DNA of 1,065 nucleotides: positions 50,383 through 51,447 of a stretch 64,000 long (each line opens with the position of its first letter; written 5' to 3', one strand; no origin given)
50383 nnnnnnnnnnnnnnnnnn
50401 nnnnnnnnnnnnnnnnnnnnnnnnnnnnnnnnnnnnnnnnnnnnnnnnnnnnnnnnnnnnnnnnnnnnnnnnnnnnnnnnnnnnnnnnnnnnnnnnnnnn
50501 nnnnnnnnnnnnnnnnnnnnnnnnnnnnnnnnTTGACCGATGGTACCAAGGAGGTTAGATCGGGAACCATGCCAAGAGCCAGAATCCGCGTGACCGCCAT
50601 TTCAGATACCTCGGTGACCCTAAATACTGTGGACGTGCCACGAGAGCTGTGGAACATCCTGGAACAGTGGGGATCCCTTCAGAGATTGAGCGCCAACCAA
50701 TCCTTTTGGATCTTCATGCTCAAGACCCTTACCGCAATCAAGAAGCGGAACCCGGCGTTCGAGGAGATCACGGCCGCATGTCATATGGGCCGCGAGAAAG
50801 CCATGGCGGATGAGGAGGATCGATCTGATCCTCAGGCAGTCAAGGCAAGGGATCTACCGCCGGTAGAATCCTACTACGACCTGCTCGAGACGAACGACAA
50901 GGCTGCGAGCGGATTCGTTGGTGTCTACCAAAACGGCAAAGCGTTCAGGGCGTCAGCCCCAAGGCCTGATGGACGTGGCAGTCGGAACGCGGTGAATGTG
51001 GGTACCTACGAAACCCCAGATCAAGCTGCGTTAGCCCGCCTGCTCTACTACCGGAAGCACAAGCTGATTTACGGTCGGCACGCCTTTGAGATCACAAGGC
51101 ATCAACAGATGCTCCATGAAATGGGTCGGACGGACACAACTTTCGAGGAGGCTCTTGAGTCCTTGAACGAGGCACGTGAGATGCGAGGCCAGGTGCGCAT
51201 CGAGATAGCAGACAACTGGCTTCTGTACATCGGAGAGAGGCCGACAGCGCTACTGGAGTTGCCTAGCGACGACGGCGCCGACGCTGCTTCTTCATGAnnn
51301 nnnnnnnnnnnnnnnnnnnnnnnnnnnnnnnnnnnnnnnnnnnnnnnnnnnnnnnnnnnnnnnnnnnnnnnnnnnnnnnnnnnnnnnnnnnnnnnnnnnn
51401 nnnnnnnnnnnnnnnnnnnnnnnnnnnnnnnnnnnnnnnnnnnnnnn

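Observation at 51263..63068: Family-independent C-terminal module G-L-[GS]-D / TM helix / poly-basic tail, clustered around a membrane-anchored transglutaminase-like enzyme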

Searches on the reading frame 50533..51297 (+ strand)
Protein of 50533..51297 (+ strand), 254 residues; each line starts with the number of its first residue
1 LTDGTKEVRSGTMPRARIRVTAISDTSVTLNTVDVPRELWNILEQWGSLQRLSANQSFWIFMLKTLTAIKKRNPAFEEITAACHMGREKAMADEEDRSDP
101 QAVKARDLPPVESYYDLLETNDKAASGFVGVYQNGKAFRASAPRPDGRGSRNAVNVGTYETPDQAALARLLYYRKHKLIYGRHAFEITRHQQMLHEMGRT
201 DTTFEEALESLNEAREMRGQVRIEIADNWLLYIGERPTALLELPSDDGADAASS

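Call 5: search_protein_families(library=pfam, proteins=[window:50533-51297:+], max_evalue=0.01)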
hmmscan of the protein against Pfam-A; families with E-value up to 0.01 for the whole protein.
window:50533-51297:+ (254 aa): 0 families
